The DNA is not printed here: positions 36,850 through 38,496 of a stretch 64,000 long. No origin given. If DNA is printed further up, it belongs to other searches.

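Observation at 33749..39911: Recombinase-linked cassette: two divergent ComEC-type MBL-fold paralogs flanking a T9SS LRR surface protein (candidate novel system)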

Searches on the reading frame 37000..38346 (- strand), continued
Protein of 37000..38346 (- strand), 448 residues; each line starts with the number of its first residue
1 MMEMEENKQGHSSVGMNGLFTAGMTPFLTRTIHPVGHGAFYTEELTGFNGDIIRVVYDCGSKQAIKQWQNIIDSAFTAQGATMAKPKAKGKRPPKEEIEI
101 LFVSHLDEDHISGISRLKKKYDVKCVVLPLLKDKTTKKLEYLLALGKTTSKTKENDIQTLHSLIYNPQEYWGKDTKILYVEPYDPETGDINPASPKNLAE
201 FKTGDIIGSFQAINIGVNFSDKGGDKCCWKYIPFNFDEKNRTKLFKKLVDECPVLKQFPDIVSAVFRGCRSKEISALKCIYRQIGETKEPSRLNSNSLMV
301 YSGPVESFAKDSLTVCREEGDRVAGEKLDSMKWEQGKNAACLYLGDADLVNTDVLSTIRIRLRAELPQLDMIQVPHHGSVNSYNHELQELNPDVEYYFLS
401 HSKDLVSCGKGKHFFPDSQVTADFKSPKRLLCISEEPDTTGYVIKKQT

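Call 32: search_protein_families(library=pfam, alignment_id=A3, max_evalue=0.0001)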
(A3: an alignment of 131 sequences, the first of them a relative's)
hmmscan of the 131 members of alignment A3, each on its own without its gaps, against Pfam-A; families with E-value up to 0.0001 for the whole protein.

A. member 1, L016:9271-9822:+ (183 aa): 3 families
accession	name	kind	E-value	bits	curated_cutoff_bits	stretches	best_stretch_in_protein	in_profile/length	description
PF10369.15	ALS_ss_C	-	1.6e-16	60.5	23.2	1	87-161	1-73/74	Small subunit of acetolactate synthase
PF22629.2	ACT_AHAS_ss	-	3.2e-09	37.3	27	1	10-75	3-67/67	AHAS small subunit-like ACT domain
PF01842.31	ACT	-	1.1e-07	32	27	1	6-69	1-63/66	ACT domain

B. families by the number of members that match (of 131 scanned): 137 families (the first 25 are shown)
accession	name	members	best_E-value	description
PF13304.12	AAA_21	4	1.8e-18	AAA domain, putative AbiEii toxin, Type IV TA system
PF04851.21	ResIII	3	2.6e-41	Type III restriction enzyme, res subunit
PF02463.25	SMC_N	3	2.9e-18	RecF/RecN/SMC N terminal domain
PF00271.37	Helicase_C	3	1.5e-07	Helicase conserved C-terminal domain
PF16363.11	GDP_Man_Dehyd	2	1.2e-92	GDP-mannose 4,6 dehydratase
PF01370.27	Epimerase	2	5.4e-65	NAD dependent epimerase/dehydratase family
PF18709.6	DLP_helical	2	7.7e-58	Dynamin-like helical domain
PF02368.24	Big_2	2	1.8e-50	Bacterial Ig-like domain (group 2)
PF08463.15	EcoEI_R_C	2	8.1e-40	EcoEI R protein C-terminal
PF07992.20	Pyr_redox_2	2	3e-38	Pyridine nucleotide-disulphide oxidoreductase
PF08808.17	RES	2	1.2e-23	RES domain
PF18766.7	SWI2_SNF2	2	1.7e-20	SWI2/SNF2 ATPase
PF07993.18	NAD_binding_4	2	5.1e-16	Male sterility protein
PF13649.12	Methyltransf_25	2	5.4e-16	Methyltransferase domain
PF02719.21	Polysacc_synt_2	2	1.2e-15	Polysaccharide biosynthesis protein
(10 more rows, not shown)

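Call 33: search_protein_families(library=padloc, alignment_id=A3, max_evalue=0.00001)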
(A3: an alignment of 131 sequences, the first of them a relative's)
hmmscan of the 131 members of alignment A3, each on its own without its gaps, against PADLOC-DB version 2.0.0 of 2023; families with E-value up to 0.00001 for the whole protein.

A. member 1, L016:9271-9822:+ (183 aa): 0 families

B. families by the number of members that match (of 131 scanned): 434 families (the first 25 are shown)
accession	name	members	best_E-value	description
PDLC04135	mad3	4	2.6e-18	mads_3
PDLC04134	mad2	3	3e-25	mads_2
PDLC02980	AriA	3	4.3e-19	-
PDLC04891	PDC-S06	2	1.4e-154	-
PDLC03840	LeoA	2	9.5e-150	-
PDLC03839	LeoA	2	1.4e-123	-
PDLC04894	PDC-S06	2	1.7e-112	-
PDLC04896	PDC-S06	2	1.6e-83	-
PDLC03042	REase_I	2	1e-54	Type I restriction enzyme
PDLC03047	REase_I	2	1.9e-54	Type I restriction enzyme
PDLC03049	REase_I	2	7.8e-34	Type I restriction enzyme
PDLC03859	LmuB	2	9.2e-24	-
PDLC03048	REase_I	2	8e-21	Type I restriction enzyme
PDLC02707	PbeA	2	3.9e-19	PbeA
PDLC00271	PtuA1|PtuA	2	5.9e-16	AAA ATPase domain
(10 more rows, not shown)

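Call 34: find_encoding_contigs(protein=P0006, flank=9000, max_places=3)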
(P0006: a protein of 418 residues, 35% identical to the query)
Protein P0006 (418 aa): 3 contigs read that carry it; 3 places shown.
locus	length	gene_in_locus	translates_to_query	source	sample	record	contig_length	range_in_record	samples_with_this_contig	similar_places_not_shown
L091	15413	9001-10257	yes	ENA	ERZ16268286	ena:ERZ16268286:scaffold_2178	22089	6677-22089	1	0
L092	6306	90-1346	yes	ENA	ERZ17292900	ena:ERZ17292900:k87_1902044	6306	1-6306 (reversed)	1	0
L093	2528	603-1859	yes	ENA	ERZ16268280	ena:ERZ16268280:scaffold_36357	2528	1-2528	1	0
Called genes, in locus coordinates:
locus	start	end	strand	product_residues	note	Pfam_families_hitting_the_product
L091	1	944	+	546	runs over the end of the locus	PF01636:APH (faint), PF03109:ABC1, PF27536:UbiB_helical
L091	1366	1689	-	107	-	-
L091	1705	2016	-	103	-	-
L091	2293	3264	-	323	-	PF00248:Aldo_ket_red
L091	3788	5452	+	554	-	PF00245:Alk_phosphatase, PF01676:Metalloenzyme (faint)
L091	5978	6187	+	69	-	PF20482:DUF6722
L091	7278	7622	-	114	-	-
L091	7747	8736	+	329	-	PF13102:Phage_int_SAM_5, PF00589:Phage_integrase (weak)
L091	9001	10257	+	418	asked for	PF00753:Lactamase_B (weak)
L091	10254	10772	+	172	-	-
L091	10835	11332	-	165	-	-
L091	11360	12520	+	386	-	PF13353:Fer4_12 (weak), PF04055:Radical_SAM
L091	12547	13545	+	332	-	-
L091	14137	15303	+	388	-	PF00872:Transposase_mut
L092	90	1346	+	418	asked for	PF00753:Lactamase_B (weak)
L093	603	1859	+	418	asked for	PF00753:Lactamase_B (weak)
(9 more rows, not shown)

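Call 35: find_encoding_contigs(protein=P0012, flank=9000, max_places=3)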
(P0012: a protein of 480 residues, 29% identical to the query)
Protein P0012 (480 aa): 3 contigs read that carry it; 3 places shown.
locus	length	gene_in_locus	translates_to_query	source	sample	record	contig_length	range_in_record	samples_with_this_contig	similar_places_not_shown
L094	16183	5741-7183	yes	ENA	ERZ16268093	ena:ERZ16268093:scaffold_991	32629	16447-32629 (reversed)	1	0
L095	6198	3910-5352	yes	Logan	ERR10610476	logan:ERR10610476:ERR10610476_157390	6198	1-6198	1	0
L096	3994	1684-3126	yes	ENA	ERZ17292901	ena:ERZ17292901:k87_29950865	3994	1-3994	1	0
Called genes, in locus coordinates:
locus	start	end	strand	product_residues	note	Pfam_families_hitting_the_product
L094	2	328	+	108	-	?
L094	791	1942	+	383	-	PF04055:Radical_SAM, PF06968:BATS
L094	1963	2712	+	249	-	PF00899:ThiF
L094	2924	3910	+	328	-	PF13102:Phage_int_SAM_5, PF00589:Phage_integrase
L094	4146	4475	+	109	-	-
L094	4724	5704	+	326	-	PF12799:LRR_4 (weak)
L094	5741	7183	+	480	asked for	-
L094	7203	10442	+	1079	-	PF23952:LRR_EndoS (faint), PF12799:LRR_4 (faint), PF13855:LRR_8 (faint), PF25013:LRR_Zer-1 (faint)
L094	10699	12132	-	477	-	PF09820:AAA-ATPase_like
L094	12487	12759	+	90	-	-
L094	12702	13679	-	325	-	PF20030:bpMoxR, PF07726:AAA_3, PF07728:AAA_5, PF17863:AAA_lid_2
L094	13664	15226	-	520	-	PF13145:Rotamase_2 (faint), PF00639:Rotamase, PF13616:Rotamase_3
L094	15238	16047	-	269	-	-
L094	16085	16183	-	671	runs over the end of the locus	PF13616:Rotamase_3 (weak), PF00639:Rotamase (weak), PF13145:Rotamase_2 (faint), PF00639:Rotamase, PF13616:Rotamase_3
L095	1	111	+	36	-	?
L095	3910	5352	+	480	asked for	-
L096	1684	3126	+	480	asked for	-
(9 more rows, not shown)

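Call 36: find_encoding_contigs(protein=P0014, flank=9000, max_places=3)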
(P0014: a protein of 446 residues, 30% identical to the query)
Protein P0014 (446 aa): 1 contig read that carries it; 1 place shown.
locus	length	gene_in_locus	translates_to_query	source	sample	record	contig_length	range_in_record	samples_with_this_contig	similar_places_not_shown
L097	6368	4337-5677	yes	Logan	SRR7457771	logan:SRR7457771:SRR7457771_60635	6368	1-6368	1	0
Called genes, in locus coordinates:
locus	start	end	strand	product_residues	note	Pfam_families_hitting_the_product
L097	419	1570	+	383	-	PF04055:Radical_SAM, PF06968:BATS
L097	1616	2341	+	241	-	PF00899:ThiF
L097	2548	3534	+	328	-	PF13102:Phage_int_SAM_5, PF00589:Phage_integrase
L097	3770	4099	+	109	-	-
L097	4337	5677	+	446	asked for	-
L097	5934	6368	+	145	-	?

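Call 50: predict_structure(alignment_id=A1)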
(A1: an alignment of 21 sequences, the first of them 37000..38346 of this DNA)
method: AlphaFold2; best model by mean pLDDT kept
length: 448 residues; sequences in the alignment: 21
mean_pLDDT: 78.2   pTM: 0.85
mean pLDDT of the five models: 78.2, 77.1, 75.0, 74.0, 73.6
residues with pLDDT >= 90: 139; 70-90: 183; 50-70: 85; < 50: 41
segments of 3 or more residues with pLDDT < 50: 1-19, 81-83, 288-291, 320-331
pLDDT, mean of each block of 10 residues (from residue 1): 35 41 71 79 86 91 76 76 53 81 89 91 95 85 83 84 93 96 76 85 95 85 72 86 87 81 62 87 64 70 81 63 38 71 90 87 93 89 91 89 61 76 77 79 80
secondary structure, 60 per line:
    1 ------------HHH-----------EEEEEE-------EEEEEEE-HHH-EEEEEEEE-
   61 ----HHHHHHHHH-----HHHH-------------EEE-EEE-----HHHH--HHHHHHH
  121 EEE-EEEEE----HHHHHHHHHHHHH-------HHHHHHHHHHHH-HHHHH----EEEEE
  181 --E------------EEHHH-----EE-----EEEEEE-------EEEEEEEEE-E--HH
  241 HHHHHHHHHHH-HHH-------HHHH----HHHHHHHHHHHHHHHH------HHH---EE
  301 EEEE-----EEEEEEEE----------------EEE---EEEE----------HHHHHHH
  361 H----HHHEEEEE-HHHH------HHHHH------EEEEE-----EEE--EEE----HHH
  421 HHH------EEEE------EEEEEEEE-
elements in order: E27-32 E40-46 E52-59 H65-73 H79-82 E96-98 E100-102 H108-111 H114-120 E121-123 E125-129 H134-146 H154-165 H167-171 E176-180 E213-218 E226-234 H239-251 H263-266 H271-286 E299-304 E310-317 E334-336 E340-343 H354-361 E369-373 H375-378 H385-389 E396-400 E406-408 E411-413 H418-423 E430-433 E440-447

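Call 52: search_solved_structures(query=A1, max_evalue=1)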
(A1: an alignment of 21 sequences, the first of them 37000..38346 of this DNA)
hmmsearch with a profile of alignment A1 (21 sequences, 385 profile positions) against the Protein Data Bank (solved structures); distinct sequences matched with E-value up to 1: 36.
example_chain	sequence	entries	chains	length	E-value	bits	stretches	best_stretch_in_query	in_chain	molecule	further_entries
9ic4_A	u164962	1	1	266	4e-06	29.3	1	312-359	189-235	Competence protein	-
9vcb_A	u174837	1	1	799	1.9e-05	27.1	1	276-360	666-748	DNA internalization-related competence protein ComEC/Rec2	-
9vcf_A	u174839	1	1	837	2.2e-05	26.9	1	276-360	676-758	DNA internalization-related competence protein ComEC/Rec2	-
30bt_A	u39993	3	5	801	4e-05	26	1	312-362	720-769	Beta-lactamase-like domain | ComEC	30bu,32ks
9vc6_A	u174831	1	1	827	0.00011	24.6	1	310-365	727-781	Competence protein ComEC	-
2cbn_A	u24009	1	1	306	0.0048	19.2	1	32-91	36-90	RIBONUCLEASE Z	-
7u2s_A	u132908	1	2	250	0.0071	18.6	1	10-78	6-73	Apyc1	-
8yhd_H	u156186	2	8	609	0.016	17.4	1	29-105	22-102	a protein | Cas14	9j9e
1zkp_A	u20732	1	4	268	0.018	17.3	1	27-81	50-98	hypothetical protein BA1088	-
1y44_A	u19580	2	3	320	0.022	17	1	32-78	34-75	Ribonuclease Z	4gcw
8yhe_H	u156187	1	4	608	0.028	16.7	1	30-105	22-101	protein structure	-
3zq4_A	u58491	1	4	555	0.028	16.7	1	53-84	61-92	RIBONUCLEASE J 1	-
7u2r_A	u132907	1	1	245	0.038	16.2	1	12-79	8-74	Apyc1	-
9vc9_A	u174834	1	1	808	0.066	15.4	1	283-359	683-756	Dna internalization-related competence protein rec2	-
8gyg_A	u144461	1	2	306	0.078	15.2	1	55-78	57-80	Arysulfatase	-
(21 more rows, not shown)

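Call 53: fold_search(model_id=the predicted structure, library=pdb)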
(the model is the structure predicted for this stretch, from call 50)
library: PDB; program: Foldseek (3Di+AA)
matches with E <= 10: 319; with E <= 0.001: 8
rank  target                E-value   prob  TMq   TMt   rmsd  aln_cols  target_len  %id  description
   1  9ic4                  1.1e-08  1.00  0.40  0.63   7.4       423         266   10  Crystal structure of beta-lactamase-like domain of ComEC from Moorella glycerini (released 2025-10-01)
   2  2bib                  3.7e-06  1.00  0.38  0.33   7.3       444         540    9  Crystal structure of the complete modular teichioic acid phosphorylcholine esterase Pce (CbpE) from Streptococcus pneumo (released 2005-05-09)
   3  1wra_A                1.7e-05  1.00  0.39  0.54   8.0       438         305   10  Crystal Structure of Phosphorylcholine Esterase Domain of the Virulence Factor Choline Binding Protein E from Streptoc (released 2005-05-31)
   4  1wra_B                1.1e-04  1.00  0.40  0.55   7.7       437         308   10  Crystal Structure of Phosphorylcholine Esterase Domain of the Virulence Factor Choline Binding Protein E from Streptoc (released 2005-05-31)
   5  5mtz_B                1.1e-04  0.99  0.33  0.22  13.2       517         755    9  Crystal structure of a long form RNase Z from yeast (released 2017-06-21)
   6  9ey1_E                2.3e-04  0.95  0.26  0.18  24.5       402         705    9  Human mitochondrial RNase Z with tRNA-His precursor (released 2024-11-13)
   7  2p4z_A                6.8e-04  0.99  0.32  0.48  10.4       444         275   10  A Ferredoxin-like Metallo-beta-lactamase Superfamily Protein from Thermoanaerobacter tengcongensis (released 2008-03-18)
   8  5mtz_A                7.7e-04  0.96  0.30  0.19  12.8       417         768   10  Crystal structure of a long form RNase Z from yeast (released 2017-06-21)
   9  9j9e_E4               1.7e-03  0.99  0.21  0.17  10.9       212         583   16  Cryo-EM structure of the type VII CRISPR-Cas14 effector complex (released 2026-03-04)
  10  8x78_I                1.7e-03  0.72  0.19  0.27  15.8       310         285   10  Crystal Structure of N-Acyl Homoserine Lactone Lactonase from Pseudomonas poae (released 2025-02-26)
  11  2p4z_B                2.7e-03  0.96  0.31  0.46  11.2       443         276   10  A Ferredoxin-like Metallo-beta-lactamase Superfamily Protein from Thermoanaerobacter tengcongensis (released 2008-03-18)
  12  8x78_K                3.2e-03  0.77  0.21  0.30  15.4       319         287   10  Crystal Structure of N-Acyl Homoserine Lactone Lactonase from Pseudomonas poae (released 2025-02-26)
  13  8t1r                  4.4e-03  0.97  0.19  0.20   5.7       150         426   16  Crystal structure of human CPSF73 catalytic segment in complex with compound 2 (released 2023-11-08)
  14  4awy                  4.4e-03  0.75  0.17  0.25  12.1       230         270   10  Crystal Structure of the Mobile Metallo-beta-Lactamase AIM-1 from Pseudomonas aeruginosa: Insights into Antibiotic Bindi (released 2012-06-20)
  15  8rr1_E                5.5e-03  0.91  0.29  0.22  10.2       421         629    8  Human mitochondrial RNase Z complex with ELAC2-D550N catalytic mutant and tRNA-Tyr precursor (Composite model) (released 2025-01-08)
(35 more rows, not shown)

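Call 74: search_protein_representatives(alignment_id=A1)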
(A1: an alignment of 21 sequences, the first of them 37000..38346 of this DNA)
Query: 21 sequences, 385 profile positions. Proteins with E-value up to 0.001 (for the whole library): 23905; up to 1e-10: 6200; up to 1e-30: 2416. The best 150 are listed.
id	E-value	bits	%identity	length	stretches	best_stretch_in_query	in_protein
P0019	2.2e-139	481.2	-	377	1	4-382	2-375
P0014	4.9e-131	453.7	-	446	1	3-382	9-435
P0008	2.1e-128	445.1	-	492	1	4-383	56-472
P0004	1.3e-126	439.1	-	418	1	1-383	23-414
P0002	2.4e-126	438.3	-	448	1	1-383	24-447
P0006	8.0e-121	420.1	-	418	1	4-383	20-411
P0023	1.7e-120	419.0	-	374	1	1-382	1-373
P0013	1.3e-113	396.4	-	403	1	4-383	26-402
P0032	3.1e-101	355.6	-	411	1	1-382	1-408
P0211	1.3e-100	353.6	-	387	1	4-379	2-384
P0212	6.6e-97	341.4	-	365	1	5-382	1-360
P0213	3.6e-96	339.0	-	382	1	5-379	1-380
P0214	5.1e-96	338.4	-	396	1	6-382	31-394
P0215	9.4e-96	337.6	-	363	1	4-380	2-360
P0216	1.6e-95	336.8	-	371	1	5-380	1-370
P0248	9.8e-90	317.8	-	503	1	5-381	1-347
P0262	3.7e-88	312.6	-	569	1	4-379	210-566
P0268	2.7e-87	309.7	-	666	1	4-376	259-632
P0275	1.2e-86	307.6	-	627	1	4-381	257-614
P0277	1.8e-86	307.0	-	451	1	1-379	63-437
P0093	6.9e-86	305.1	-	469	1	5-378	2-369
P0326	1.4e-83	297.5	-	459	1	4-381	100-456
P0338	6.3e-83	295.4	-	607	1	4-381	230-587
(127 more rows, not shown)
